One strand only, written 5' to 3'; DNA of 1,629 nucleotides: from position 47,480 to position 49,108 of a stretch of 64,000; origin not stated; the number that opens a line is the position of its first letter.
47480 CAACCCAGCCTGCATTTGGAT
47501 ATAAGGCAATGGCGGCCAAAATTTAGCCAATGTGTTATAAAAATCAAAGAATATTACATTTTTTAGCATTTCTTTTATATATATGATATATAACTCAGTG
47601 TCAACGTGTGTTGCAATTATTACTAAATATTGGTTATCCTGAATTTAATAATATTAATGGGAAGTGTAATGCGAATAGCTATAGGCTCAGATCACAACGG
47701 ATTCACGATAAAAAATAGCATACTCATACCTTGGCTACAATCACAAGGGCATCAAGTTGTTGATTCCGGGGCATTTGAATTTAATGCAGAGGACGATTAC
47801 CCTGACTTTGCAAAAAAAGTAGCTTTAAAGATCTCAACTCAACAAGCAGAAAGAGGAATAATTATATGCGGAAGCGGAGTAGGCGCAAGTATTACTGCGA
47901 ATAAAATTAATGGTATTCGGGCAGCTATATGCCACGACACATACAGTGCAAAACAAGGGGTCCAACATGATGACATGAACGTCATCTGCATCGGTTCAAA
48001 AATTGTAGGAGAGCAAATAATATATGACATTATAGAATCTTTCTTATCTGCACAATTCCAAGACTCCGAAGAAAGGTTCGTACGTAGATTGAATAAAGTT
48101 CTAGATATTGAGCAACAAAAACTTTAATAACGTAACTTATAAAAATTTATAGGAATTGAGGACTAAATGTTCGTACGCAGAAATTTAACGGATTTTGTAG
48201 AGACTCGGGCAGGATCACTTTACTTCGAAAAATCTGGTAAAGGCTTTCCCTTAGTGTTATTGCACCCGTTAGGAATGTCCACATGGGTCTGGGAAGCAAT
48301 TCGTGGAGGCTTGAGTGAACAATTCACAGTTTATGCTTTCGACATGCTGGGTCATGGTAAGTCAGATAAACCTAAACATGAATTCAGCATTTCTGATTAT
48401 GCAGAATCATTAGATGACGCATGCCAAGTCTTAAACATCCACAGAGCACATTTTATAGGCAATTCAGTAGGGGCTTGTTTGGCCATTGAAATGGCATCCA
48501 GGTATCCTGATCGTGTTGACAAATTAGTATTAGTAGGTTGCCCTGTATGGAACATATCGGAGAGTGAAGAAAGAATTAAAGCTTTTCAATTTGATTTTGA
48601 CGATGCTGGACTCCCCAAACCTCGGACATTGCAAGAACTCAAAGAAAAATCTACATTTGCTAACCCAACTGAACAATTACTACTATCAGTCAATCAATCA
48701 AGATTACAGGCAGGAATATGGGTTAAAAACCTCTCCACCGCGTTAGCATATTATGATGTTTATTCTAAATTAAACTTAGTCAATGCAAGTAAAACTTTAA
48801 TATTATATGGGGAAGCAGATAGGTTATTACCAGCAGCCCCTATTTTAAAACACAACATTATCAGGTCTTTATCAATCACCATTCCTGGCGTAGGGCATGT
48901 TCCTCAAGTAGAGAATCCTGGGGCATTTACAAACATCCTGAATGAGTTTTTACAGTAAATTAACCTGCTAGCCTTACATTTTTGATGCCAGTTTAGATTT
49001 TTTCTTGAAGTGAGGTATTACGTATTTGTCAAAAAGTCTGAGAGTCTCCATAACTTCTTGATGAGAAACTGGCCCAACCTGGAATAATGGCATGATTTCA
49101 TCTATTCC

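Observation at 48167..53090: E1 alpha/beta (no E2 or E3) + NHL propeller + LLM flavin oxidoreductase, converging on an alpha/beta hydrolase: candidate catabolic cassette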

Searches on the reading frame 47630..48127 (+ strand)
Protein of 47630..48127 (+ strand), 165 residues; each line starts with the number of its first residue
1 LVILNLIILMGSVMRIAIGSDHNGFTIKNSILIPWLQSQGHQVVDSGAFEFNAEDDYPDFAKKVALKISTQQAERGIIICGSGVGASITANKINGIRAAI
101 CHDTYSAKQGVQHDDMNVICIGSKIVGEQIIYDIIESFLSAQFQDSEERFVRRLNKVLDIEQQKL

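Call 4: search_protein_families(library=pfam, proteins=[window:47630-48127:+], max_evalue=0.01)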
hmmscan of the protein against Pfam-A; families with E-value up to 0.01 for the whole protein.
window:47630-48127:+ (165 aa): 1 family
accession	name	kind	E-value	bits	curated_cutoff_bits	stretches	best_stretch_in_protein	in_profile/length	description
PF02502.23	LacAB_rpiB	-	4.7e-49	166.3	24.7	1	16-157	1-138/138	Ribose/Galactose Isomerase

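Call 5: search_protein_families(library=ncbifam, proteins=[window:47630-48127:+], max_evalue=0.01)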
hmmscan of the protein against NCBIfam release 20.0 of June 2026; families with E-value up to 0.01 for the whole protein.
window:47630-48127:+ (165 aa): 12 families
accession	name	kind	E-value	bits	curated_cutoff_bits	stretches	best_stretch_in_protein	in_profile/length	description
NF004051.0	PRK05571.1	subfamily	4e-55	185.7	135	1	14-163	2-148/149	ribose-5-phosphate isomerase B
TIGR00689.1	rpiB_lacA_lacB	subfamily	1.2e-49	168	88.3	1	16-162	1-144/145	RpiB/LacA/LacB family sugar-phosphate isomerase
TIGR01120.1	rpiB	equivalog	9.4e-44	148.8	138.65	1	15-160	1-142/143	ribose 5-phosphate isomerase B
TIGR02133.1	RPI_actino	equivalog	1.7e-41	141.6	168.2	1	14-162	1-147/148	ribose-5-phosphate isomerase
NF006381.0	PRK08622.1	equivalog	7.4e-38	130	234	1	14-158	1-145/171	galactose-6-phosphate isomerase subunit LacB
NF051858.1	EryPhIsonDerIRhiz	equivalog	9.2e-31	107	240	1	14-146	1-133/150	D-erythrulose-4-phosphate isomerase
TIGR01119.1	lacB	equivalog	7.9e-30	103.8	312.55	1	14-149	1-134/171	galactose-6-phosphate isomerase subunit LacB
NF009258.0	PRK12615.1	equivalog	3.5e-28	98.6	325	1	14-162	1-146/171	galactose-6-phosphate isomerase subunit LacB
NF006380.0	PRK08621.1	equivalog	5.6e-23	81.9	164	1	14-146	1-129/142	galactose-6-phosphate isomerase subunit LacA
TIGR01118.1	lacA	equivalog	1.9e-16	60.5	181.1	1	14-147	1-130/141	galactose-6-phosphate isomerase subunit LacA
NF009257.0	PRK12613.1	equivalog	2e-15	57.2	243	1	14-148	1-130/141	galactose-6-phosphate isomerase subunit LacA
NF006753.0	PRK09273.1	equivalog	0.00096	18.6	137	1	26-120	12-111/211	hypothetical protein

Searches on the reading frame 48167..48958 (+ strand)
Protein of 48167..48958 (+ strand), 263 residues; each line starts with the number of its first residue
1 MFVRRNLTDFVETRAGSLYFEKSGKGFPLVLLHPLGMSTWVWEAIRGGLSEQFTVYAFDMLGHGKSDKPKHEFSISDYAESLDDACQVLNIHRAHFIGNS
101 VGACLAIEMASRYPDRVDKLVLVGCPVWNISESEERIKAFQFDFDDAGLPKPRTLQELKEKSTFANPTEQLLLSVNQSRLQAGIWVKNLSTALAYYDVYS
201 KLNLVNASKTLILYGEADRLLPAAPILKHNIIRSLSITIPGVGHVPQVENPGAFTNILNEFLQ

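Call 4: search_protein_families(library=pfam, proteins=[window:48167-48958:+], max_evalue=0.01)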
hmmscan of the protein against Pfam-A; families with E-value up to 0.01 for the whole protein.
window:48167-48958:+ (263 aa): 6 families
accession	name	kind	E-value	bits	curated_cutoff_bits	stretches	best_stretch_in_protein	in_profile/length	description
PF00561.26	Abhydrolase_1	-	7.5e-28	98.3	25.8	1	28-251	2-245/245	alpha/beta hydrolase fold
PF12697.13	Abhydrolase_6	-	1.2e-20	75.5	26.3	1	29-254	1-214/217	Alpha/beta hydrolase family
PF12146.15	Hydrolase_4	-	9.9e-14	51.7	27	1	38-225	16-209/239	Serine aminopeptidase, S33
PF00975.26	Thioesterase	-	0.00043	21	26.4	1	28-124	2-101/226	Thioesterase domain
PF10230.15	LIDHydrolase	-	0.0012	19.1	27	1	49-142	29-135/262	Lipid-droplet associated hydrolase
PF03096.20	Ndr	-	0.0024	17.1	23.3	1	73-128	80-135/283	Ndr family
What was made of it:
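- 48167..48958 (+): Alpha/beta-fold serine hydrolase (263 aa), co-directional with RpiB upstream and convergent on the LLM. Pfam Abhydrolase_1, 7.5e-28 (call 4).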

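Call 5: search_protein_families(library=ncbifam, proteins=[window:48167-48958:+], max_evalue=0.01)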
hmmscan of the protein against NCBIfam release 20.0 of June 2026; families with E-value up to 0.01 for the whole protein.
window:48167-48958:+ (263 aa): 37 families (the best 25 are shown)
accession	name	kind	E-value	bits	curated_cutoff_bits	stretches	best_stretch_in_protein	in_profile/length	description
NF051488.1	bifunc_PcaDC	exception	5.4e-28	98.2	390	1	27-263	13-251/375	bifunctional 3-oxoadipate enol-lactonase/4-carboxymuconolactone decarboxylase PcaDC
NF011457.0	PRK14875.1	equivalog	1.7e-24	86.5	307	2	15-124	119-230/372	acetoin dehydrogenase dihydrolipoyllysine-residue acetyltransferase subunit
TIGR02427.1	protocat_pcaD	equivalog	3.4e-24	85.6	255.85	2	27-124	14-111/251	3-oxoadipate enol-lactonase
TIGR01738.1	bioH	equivalog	3.4e-20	72.7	206.95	2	28-125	6-98/245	pimeloyl-ACP methyl ester esterase BioH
NF045632.1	hydroxlase_HsaD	equivalog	1.3e-19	70.2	400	1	10-125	16-137/290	4,5:9,10-diseco-3-hydroxy-5,9,17-trioxoandrosta-1(10),2-diene-4-oate hydrolase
NF050089.1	i_nPHAscl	equivalog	3.5e-19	68.9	300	1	19-124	11-116/288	intracellular short-chain-length polyhydroxyalkanoate depolymerase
NF051487.1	bifunc_PcaCD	exception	8.9e-19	67.8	430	1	26-263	172-412/413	bifunctional 4-carboxymuconolactone decarboxylase/3-oxoadipate enol-lactonase PcaCD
TIGR01250.1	pro_imino_pep_2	subfamily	1.5e-18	67.4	167.65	2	10-170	6-170/288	proline iminopeptidase-family hydrolase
TIGR03695.1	menH_SHCHC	equivalog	1.8e-18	66.9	208.55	1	28-263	4-252/252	2-succinyl-6-hydroxy-2,4-cyclohexadiene-1-carboxylate synthase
TIGR03611.1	RutD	equivalog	4.9e-16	58.9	238.5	1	29-124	16-112/258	pyrimidine utilization protein D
NF002938.0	PRK03592.1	equivalog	1.8e-15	57.1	241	1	11-126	15-130/298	haloalkane dehalogenase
TIGR03343.1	biphenyl_bphD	equivalog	5e-14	52.2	462.15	1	18-262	22-280/282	2-hydroxy-6-oxo-6-phenylhexa-2,4-dienoate hydrolase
TIGR03056.1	bchO_mg_che_rel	equivalog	3.7e-13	49.1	172.55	1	21-116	21-119/278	alpha/beta fold hydrolase BchO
NF007674.0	PRK10349.1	equivalog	9.4e-13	48.4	449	1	19-128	5-111/256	pimeloyl-ACP methyl ester esterase BioH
NF052614.1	AB_fold_OlsI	equivalog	3.7e-11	43.1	385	1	26-263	17-256/272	ornithine lipid biosynthesis O-acyltransferase OlsI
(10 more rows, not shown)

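Call 78: search_solved_structures(query=window:48167-48958:+, max_evalue=1e-12)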
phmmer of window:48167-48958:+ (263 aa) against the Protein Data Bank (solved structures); distinct sequences matched with E-value up to 1e-12: 14.
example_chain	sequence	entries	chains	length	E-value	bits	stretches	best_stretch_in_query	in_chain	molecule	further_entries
10xn_A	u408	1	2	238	6.4e-20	75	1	13-125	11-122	Triacylglycerol lipase related protein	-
5egn_A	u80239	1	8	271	9.6e-20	74.4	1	11-262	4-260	Esterase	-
2d0d_A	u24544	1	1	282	2.8e-17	66.3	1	20-126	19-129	2-hydroxy-6-oxo-7-methylocta-2,4-dienoate hydrolase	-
1iun_A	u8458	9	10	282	6.6e-17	65.1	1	20-126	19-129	meta-Cleavage product hydrolase | 2-hydroxy-6-oxo-7-methylocta-2,4-dienoate hydrolase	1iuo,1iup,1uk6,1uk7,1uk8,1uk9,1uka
8v16_C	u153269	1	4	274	2.7e-16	63.1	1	13-262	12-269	Esterase 1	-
6eb3_A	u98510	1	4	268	3e-16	63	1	15-262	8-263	Est1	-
3kxp_A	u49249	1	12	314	3.8e-15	59.4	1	19-129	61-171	Alpha-(N-acetylaminomethylene)succinic acid hydrolase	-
4uhh_A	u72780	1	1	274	5.5e-15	58.8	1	17-262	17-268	ESTERASE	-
4uhc_A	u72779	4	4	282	6.1e-15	58.7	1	17-262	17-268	ESTERASE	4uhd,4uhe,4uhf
6i8w_A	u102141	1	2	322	8.8e-15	58.2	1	23-254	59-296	Alpha/beta fold hydrolase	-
3om8_A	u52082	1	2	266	1.5e-14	57.4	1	14-261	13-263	Probable hydrolase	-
7c4d_A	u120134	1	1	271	2.5e-14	56.6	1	17-262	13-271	Putative esterase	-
1j1i_A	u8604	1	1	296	7.2e-14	55.2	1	17-262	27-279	meta cleavage compound hydrolase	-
4q3l_A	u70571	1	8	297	9.4e-13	51.5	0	28-123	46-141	MGS-M2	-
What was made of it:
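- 48167..48958 (+): Nearest solved relatives are esterases and meta-cleavage-product hydrolases (call 78).
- ABH relatives include esterases (call 78).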

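Call 85: find_homologous_proteins(query=window:48167-48958:+, max_evalue=1e-30)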
Query window:48167-48958:+ (263 aa): 171 proteins with E <= 1e-30 among 1055 candidates; the best 120 are listed.
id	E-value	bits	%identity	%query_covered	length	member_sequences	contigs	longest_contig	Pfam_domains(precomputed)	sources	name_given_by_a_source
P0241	4.9e-173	592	100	100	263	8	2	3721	PF12697.14,PF00561.27,PF12146.16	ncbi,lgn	-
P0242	2.4e-113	396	66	100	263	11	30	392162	PF12697.14,PF00561.27,PF12146.16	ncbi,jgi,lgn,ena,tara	ncbi:MAG: alpha/beta fold hydrolase [Dehalococcoidia bacterium]|tara:strand:+ start:193 stop:984 len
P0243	3.4e-113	396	66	100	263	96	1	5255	PF12697.14,PF00561.27,PF12146.16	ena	-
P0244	1.6e-111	390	65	100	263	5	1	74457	PF12697.14,PF00561.27,PF12146.16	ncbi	-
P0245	2.5e-101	357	57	100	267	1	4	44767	PF12697.14,PF00561.27,PF12146.16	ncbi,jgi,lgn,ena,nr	ncbi:MAG: alpha/beta hydrolase [SAR202 cluster bacterium]|nr:alpha/beta hydrolase [SAR202 cluster ba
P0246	7.6e-101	355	55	100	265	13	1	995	PF12697.14,PF00561.27,PF12146.16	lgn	-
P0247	5.5e-100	352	56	100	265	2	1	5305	PF12697.14,PF00561.27,PF12146.16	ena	-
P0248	1.9e-99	350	59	100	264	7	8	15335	PF12697.14,PF00561.27,PF12146.16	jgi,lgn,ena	-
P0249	1.9e-99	350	59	100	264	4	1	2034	PF12697.14,PF00561.27,PF12146.16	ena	-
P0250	2.6e-99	350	59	100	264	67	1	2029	PF12697.14,PF00561.27,PF12146.16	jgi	-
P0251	2.6e-99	350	56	100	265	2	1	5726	PF12697.14,PF00561.27,PF12146.16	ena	-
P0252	4.4e-99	349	57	100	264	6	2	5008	PF12697.14,PF00561.27,PF12146.16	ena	-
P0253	5.5e-99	349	57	100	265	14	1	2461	PF12697.14,PF00561.27,PF12146.16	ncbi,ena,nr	ncbi:MAG TPA: alpha/beta hydrolase [Dehalococcoidia bacterium]|nr:alpha/beta hydrolase [Dehalococcoi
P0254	7.6e-99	348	56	100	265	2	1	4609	PF12697.14,PF00561.27,PF12146.16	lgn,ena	-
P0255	2.7e-98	347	56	100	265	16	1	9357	PF12697.14,PF00561.27,PF12146.16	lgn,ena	-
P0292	7.6e-95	335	56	100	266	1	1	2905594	PF12697.14,PF00561.27,PF12146.16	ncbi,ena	-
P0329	4.8e-93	329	54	100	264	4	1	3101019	PF12697.14,PF00561.27,PF12146.16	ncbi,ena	-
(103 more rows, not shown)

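Call 86: find_encoding_contigs(protein=P0292, flank=7000, max_places=1)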
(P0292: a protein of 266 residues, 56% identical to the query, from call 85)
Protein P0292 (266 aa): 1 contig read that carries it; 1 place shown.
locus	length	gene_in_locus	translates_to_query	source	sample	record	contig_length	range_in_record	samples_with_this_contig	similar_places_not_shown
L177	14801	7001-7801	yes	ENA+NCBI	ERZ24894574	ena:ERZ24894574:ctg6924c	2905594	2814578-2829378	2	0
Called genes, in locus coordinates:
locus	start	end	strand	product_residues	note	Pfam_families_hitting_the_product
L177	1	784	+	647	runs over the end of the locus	PF00664:ABC_membrane, PF00005:ABC_tran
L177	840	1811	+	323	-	PF00582:Usp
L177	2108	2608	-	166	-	PF01323:DSBA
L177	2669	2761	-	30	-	-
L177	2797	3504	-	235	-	PF00702:Hydrolase, PF13419:HAD_2, PF13242:Hydrolase_like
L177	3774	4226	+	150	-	PF02502:LacAB_rpiB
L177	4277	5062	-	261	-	PF02358:Trehalose_PPase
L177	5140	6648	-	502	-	PF00982:Glyco_transf_20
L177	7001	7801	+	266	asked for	PF00561:Abhydrolase_1, PF12146:Hydrolase_4, PF12697:Abhydrolase_6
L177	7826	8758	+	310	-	PF09084:NMT1 (weak), PF13379:NMT1_2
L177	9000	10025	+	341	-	PF03807:F420_oxidored (weak), PF07991:KARI_N (faint), PF02153:PDH_N, PF20463:PDH_C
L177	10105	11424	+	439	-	PF00275:EPSP_synthase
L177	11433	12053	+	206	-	PF00625:Guanylate_kin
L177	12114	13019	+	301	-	PF16881:LIAS_N, PF04055:Radical_SAM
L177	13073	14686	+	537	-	PF07969:Amidohydro_3, PF01979:Amidohydro_1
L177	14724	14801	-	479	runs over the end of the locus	-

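Call 87: find_encoding_contigs(protein=P0329, flank=7000, max_places=1)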
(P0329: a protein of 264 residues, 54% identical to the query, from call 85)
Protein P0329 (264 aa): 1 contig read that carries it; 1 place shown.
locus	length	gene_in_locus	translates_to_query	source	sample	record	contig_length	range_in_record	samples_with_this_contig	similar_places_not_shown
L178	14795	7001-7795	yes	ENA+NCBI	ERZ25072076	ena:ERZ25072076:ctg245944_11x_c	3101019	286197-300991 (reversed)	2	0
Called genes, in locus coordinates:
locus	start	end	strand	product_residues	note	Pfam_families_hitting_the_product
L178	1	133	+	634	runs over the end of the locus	PF00664:ABC_membrane, PF00005:ABC_tran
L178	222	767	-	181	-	PF01323:DSBA, PF13462:Thioredoxin_4 (weak)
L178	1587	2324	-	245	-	PF00702:Hydrolase, PF13419:HAD_2, PF13242:Hydrolase_like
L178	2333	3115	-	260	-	PF02358:Trehalose_PPase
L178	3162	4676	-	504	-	PF00982:Glyco_transf_20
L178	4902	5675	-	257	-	PF01061:ABC2_membrane, PF12698:ABC2_membrane_3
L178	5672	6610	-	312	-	PF00005:ABC_tran, PF13304:AAA_21 (faint), PF26919:ABC-like_C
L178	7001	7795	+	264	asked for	PF00561:Abhydrolase_1, PF12146:Hydrolase_4, PF12697:Abhydrolase_6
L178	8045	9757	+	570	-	PF00528:BPD_transp_1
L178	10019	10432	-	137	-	PF13470:PIN_3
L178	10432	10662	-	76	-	-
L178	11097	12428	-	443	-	PF04069:OpuAC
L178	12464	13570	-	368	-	PF00005:ABC_tran, PF13304:AAA_21 (faint)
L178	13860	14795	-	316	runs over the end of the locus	PF00296:Bac_luciferase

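Call 88: find_encoding_contigs(protein=P0245, flank=7000, max_places=1)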
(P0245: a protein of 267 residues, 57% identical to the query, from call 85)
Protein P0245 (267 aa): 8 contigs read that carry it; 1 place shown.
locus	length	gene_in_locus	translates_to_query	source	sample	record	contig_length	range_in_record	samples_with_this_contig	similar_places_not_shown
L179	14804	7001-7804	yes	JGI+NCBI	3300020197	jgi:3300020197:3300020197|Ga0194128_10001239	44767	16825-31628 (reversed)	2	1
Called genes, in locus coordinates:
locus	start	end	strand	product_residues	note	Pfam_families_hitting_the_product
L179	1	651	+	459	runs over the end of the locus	PF01406:tRNA-synt_1e, PF01921:tRNA-synt_1f (faint), PF09334:tRNA-synt_1g, PF00133:tRNA-synt_1, PF09334:tRNA-synt_1g (weak), PF09190:DALR_2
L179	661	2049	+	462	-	PF01565:FAD_binding_4, PF02913:FAD-oxidase_C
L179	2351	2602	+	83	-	-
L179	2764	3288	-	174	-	PF00160:Pro_isomerase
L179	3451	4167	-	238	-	PF02518:HATPase_c, PF00072:Response_reg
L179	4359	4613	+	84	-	-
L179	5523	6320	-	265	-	PF00702:Hydrolase, PF13419:HAD_2, PF13242:Hydrolase_like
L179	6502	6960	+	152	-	PF02502:LacAB_rpiB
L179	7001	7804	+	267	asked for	PF00561:Abhydrolase_1, PF12146:Hydrolase_4, PF12697:Abhydrolase_6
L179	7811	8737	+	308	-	PF09084:NMT1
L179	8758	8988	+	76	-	-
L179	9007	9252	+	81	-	PF10049:DUF2283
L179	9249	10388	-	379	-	PF00296:Bac_luciferase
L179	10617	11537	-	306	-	PF01436:NHL (weak)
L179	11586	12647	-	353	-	PF02779:Transket_pyr, PF02780:Transketolase_C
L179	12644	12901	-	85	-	PF10049:DUF2283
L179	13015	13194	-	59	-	-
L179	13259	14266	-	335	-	PF00676:E1_dh, PF02775:TPP_enzyme_C (faint)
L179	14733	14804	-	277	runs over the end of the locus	PF01887:SAM_HAT_N, PF20257:SAM_HAT_C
